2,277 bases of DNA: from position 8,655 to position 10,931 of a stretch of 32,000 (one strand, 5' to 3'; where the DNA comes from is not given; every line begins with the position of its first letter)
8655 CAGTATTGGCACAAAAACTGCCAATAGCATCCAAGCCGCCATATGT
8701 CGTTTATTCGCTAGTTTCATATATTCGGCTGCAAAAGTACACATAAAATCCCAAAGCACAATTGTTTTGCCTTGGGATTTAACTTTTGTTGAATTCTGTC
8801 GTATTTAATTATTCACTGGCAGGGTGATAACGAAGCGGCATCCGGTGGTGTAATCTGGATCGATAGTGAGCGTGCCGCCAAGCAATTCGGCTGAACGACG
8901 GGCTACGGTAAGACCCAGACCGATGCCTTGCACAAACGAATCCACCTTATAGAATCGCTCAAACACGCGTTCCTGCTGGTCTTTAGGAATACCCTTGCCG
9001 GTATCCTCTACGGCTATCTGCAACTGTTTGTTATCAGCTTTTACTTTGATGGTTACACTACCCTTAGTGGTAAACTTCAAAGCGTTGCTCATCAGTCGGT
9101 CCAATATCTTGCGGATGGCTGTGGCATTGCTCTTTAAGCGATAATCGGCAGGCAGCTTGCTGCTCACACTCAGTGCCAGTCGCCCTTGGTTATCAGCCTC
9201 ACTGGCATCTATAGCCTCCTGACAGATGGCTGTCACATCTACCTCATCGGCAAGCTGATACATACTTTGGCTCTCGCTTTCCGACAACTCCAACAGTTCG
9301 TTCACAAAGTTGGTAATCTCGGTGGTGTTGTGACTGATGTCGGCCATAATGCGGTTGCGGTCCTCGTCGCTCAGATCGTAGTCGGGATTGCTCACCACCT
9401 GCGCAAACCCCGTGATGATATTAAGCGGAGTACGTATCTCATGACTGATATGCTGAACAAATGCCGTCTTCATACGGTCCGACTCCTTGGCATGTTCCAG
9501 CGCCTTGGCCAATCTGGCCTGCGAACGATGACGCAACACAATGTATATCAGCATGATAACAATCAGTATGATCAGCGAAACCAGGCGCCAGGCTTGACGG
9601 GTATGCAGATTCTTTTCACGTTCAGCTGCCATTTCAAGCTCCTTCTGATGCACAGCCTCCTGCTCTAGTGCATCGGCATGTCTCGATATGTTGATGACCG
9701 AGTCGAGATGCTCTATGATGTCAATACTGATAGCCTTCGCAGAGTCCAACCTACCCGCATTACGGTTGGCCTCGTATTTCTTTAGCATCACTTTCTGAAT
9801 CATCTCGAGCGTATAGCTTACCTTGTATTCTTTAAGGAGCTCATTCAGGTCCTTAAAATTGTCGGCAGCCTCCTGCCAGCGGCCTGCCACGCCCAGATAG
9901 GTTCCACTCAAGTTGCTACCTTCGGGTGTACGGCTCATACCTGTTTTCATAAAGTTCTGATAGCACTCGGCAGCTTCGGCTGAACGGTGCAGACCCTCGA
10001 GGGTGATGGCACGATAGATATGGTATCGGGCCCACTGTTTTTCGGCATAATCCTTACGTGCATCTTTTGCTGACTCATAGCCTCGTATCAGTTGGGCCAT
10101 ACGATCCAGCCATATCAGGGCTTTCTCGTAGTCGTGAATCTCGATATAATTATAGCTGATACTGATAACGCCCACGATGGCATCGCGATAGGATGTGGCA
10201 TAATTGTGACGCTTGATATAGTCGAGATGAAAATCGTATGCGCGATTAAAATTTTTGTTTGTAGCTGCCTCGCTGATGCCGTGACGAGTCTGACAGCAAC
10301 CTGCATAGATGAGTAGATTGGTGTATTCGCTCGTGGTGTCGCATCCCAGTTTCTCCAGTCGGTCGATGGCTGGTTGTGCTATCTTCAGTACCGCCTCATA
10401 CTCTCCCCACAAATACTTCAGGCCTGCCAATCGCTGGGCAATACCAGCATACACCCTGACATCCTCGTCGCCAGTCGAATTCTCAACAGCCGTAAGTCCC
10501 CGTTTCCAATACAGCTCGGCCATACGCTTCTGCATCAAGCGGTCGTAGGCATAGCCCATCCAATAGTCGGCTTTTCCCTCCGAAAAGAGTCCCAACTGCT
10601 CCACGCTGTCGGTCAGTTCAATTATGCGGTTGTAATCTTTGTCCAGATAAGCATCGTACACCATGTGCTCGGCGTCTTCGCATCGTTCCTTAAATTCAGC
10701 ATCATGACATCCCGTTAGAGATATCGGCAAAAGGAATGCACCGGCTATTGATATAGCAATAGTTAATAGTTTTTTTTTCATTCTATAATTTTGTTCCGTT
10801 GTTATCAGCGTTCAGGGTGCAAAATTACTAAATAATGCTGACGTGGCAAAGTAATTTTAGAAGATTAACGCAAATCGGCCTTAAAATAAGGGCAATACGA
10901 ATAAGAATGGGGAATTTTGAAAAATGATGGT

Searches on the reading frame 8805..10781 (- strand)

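Call 9: search_protein_families(library=pfam, proteins=[window:8805-10781:-], max_evalue=0.001)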
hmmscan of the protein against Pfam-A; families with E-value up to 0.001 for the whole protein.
window:8805-10781:- (658 aa): 2 families
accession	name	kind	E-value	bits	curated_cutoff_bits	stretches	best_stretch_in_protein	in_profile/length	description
PF02518.31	HATPase_c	-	1.8e-24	86.7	26.4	1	553-657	3-110/111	Histidine kinase-, DNA gyrase B-, and HSP90-like ATPase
PF00512.31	HisKA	-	6.3e-12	45.8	26.9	1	438-504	2-65/66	His Kinase A (phospho-acceptor) domain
